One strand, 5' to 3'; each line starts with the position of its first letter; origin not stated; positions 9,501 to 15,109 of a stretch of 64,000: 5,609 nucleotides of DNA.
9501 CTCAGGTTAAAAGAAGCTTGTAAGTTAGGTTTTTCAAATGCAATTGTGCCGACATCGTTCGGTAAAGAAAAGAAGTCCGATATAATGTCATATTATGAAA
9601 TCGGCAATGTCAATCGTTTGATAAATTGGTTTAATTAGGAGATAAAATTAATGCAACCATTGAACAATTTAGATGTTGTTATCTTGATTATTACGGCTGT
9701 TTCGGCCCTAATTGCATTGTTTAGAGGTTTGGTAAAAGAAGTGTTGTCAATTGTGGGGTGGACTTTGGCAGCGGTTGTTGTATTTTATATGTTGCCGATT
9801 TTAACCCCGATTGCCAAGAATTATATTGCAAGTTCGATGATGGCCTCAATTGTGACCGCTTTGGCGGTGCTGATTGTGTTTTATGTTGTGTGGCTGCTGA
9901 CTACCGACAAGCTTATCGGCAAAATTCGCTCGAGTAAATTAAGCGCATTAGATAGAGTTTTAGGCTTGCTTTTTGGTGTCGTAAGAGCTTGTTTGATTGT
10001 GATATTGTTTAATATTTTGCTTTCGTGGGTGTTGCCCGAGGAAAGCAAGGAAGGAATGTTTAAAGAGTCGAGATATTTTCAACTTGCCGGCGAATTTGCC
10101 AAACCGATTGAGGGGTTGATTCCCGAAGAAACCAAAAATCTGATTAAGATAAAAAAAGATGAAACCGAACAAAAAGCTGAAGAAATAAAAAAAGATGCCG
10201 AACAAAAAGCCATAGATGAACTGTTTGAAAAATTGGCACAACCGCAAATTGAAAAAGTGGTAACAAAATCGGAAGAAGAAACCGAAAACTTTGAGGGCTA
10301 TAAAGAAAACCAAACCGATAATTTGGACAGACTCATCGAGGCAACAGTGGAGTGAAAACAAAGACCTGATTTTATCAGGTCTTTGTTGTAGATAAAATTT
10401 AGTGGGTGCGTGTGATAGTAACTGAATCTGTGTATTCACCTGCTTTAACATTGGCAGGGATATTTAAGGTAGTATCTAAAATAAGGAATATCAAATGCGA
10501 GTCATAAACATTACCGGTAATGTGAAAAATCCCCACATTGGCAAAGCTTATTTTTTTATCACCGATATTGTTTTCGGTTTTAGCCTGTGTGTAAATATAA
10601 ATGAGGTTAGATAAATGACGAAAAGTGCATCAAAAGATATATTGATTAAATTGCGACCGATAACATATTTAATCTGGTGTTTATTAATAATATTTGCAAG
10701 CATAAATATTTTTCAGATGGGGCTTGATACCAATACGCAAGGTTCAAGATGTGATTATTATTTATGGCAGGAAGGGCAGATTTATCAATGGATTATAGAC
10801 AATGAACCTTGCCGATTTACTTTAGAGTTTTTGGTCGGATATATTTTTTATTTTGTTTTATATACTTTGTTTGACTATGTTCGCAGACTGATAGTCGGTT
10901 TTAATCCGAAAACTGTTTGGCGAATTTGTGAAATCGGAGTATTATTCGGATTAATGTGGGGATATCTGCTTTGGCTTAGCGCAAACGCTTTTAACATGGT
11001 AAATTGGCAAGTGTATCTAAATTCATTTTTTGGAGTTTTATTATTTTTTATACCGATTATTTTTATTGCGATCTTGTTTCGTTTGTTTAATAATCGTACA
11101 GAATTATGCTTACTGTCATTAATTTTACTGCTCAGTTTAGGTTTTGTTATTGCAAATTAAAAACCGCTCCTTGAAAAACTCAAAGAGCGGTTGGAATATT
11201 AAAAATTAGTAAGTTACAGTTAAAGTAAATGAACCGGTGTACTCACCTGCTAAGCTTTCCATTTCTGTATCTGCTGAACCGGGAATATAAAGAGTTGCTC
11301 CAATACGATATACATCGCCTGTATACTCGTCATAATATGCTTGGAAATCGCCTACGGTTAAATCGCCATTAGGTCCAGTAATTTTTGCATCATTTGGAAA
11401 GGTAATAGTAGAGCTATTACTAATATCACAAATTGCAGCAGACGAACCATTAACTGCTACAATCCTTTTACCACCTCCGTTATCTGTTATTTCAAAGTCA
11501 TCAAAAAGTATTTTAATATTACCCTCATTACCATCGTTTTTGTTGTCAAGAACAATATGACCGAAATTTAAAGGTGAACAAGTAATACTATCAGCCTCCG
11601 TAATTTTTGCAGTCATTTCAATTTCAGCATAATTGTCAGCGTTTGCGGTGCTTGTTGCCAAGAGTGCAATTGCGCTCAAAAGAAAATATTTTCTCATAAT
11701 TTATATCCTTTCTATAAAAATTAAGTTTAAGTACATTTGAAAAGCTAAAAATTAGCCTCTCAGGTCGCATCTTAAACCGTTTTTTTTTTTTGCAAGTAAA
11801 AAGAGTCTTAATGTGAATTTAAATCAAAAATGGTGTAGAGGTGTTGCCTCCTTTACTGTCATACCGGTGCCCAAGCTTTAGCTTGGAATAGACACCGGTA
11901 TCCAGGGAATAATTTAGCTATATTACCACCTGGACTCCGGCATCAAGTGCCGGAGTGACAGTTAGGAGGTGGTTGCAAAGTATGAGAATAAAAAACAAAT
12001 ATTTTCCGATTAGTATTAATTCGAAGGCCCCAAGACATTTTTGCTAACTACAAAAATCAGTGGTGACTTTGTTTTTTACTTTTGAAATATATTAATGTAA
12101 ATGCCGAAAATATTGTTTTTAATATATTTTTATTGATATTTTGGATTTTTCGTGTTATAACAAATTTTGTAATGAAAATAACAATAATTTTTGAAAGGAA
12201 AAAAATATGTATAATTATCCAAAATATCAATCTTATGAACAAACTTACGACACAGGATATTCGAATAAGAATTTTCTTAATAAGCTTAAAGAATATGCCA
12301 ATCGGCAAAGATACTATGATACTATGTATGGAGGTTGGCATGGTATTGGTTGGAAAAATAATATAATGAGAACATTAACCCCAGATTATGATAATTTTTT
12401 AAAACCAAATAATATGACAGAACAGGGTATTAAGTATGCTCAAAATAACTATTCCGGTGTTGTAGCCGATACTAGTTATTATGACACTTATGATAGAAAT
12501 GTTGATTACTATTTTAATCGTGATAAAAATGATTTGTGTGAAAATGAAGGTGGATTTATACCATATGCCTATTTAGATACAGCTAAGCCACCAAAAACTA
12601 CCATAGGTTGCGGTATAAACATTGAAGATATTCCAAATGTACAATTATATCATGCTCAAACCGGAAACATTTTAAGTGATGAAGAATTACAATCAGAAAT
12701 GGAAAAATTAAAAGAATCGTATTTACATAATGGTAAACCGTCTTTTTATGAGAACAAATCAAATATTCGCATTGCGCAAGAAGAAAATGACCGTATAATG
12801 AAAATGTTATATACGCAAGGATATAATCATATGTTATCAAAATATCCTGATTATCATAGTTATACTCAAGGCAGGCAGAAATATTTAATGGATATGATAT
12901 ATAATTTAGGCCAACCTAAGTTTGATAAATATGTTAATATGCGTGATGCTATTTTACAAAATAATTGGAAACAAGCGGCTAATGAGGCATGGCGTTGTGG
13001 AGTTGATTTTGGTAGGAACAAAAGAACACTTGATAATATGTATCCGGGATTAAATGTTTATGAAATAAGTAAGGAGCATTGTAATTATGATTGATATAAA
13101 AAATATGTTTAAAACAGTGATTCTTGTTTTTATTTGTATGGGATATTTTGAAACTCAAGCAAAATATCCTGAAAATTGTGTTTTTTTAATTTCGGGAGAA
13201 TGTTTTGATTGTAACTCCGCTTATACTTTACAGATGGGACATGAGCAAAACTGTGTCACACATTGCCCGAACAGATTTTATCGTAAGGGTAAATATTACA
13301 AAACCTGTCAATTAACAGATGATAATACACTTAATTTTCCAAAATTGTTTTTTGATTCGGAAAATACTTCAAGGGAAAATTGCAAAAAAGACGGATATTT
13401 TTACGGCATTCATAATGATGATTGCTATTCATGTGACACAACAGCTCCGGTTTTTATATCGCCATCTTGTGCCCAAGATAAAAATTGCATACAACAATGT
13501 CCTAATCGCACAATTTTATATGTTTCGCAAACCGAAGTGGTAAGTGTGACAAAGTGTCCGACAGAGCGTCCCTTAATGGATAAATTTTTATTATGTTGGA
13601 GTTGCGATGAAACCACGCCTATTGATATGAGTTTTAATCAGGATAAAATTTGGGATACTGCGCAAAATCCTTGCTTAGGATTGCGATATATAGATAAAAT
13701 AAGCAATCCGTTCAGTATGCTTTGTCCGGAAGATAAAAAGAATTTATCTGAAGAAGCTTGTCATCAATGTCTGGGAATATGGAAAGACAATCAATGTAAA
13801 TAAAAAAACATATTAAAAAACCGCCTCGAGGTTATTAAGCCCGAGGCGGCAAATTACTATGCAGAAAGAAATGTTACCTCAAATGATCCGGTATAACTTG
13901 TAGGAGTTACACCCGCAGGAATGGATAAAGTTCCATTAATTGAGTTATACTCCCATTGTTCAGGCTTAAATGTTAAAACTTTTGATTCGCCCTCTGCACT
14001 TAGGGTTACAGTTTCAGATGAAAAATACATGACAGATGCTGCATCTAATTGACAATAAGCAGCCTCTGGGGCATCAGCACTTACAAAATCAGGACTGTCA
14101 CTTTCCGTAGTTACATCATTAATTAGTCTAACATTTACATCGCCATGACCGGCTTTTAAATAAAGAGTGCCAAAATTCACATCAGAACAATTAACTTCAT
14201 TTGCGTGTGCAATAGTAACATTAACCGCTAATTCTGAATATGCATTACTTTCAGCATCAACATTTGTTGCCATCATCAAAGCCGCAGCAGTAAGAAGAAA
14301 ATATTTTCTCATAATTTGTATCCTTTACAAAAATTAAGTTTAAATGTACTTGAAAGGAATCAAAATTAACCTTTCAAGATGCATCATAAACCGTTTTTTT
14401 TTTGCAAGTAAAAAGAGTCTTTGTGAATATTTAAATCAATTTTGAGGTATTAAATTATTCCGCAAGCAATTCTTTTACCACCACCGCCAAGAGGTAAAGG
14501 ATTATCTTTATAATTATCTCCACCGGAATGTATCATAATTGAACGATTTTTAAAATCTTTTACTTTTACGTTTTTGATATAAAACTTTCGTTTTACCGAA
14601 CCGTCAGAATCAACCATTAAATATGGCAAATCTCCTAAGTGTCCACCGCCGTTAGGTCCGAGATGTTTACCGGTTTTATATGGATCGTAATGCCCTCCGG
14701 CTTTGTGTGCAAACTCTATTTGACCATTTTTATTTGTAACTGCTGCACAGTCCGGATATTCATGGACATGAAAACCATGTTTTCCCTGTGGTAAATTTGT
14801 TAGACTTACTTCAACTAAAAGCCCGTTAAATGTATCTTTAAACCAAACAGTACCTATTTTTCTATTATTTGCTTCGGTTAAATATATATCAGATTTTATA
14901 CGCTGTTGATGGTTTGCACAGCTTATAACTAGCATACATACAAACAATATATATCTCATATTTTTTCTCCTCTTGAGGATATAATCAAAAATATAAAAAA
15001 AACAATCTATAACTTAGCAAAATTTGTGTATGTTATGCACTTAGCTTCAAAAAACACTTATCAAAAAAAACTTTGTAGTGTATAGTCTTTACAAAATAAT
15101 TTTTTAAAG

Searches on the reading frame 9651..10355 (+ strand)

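Call 74: search_protein_families(library=pfam, proteins=[window:9651-10355:+], max_evalue=0.001)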
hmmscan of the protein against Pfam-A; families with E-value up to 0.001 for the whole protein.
window:9651-10355:+ (234 aa): 1 family
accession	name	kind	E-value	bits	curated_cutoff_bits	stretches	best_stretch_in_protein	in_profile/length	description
PF02674.22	Colicin_V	-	1.4e-26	93.7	29.3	1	7-146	1-139/144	Colicin V production protein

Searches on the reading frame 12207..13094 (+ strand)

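Call 9: search_protein_families(library=pfam, proteins=[window:12207-13094:+], max_evalue=0.1)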
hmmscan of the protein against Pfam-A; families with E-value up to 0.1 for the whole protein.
window:12207-13094:+ (295 aa): 2 families
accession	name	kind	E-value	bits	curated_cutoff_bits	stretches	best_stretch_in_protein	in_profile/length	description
PF00959.24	Phage_lysozyme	-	0.0053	17.5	22.3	0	189-261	35-104/125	Phage lysozyme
PF08122.17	NDUF_B12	-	0.043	14.1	22.7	0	258-283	6-30/55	NADH-ubiquinone oxidoreductase B12 subunit family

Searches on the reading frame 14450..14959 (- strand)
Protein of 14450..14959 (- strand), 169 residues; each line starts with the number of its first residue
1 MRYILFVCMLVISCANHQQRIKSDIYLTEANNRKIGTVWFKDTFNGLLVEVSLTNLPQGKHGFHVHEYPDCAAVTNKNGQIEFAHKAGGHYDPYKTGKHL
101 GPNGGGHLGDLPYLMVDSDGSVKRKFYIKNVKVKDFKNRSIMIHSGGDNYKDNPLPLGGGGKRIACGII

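Call 16: find_encoding_contigs(protein=window:14450-14959:-, flank=4000, max_places=10)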
Protein window:14450-14959:- (169 aa): 10 contigs read that carry it; 7 places shown.
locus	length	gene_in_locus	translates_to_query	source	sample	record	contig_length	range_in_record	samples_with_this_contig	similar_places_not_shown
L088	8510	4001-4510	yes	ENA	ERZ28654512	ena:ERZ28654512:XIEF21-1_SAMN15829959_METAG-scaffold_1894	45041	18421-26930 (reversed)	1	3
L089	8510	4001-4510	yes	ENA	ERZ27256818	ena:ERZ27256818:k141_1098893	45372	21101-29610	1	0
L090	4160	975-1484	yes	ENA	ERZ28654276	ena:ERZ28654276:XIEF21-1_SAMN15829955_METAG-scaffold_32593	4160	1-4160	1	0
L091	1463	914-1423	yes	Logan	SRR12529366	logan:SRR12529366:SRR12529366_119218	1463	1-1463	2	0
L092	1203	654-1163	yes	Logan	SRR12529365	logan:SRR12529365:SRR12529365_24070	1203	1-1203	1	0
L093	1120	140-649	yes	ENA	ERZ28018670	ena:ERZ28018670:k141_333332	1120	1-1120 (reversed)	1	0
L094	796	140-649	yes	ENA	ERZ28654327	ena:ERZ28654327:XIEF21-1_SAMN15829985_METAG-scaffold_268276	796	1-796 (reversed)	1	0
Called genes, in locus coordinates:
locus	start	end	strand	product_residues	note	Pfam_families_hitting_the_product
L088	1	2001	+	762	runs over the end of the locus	PF03709:OKR_DC_1_N, PF01276:OKR_DC_1, PF03711:OKR_DC_1_C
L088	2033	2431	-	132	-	PF01503:PRA-PH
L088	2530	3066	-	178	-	-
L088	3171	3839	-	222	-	-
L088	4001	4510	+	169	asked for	PF00080:Sod_Cu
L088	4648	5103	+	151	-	-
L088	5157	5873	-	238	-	-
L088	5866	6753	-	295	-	-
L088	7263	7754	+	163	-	PF14352:DUF4402 (weak)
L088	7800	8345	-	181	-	-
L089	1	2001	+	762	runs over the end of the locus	PF03709:OKR_DC_1_N, PF01276:OKR_DC_1, PF03711:OKR_DC_1_C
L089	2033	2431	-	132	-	PF01503:PRA-PH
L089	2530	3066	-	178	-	-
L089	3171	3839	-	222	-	-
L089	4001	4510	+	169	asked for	PF00080:Sod_Cu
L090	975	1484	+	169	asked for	PF00080:Sod_Cu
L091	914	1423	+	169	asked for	PF00080:Sod_Cu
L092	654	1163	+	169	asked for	PF00080:Sod_Cu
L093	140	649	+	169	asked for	PF00080:Sod_Cu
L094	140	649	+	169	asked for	PF00080:Sod_Cu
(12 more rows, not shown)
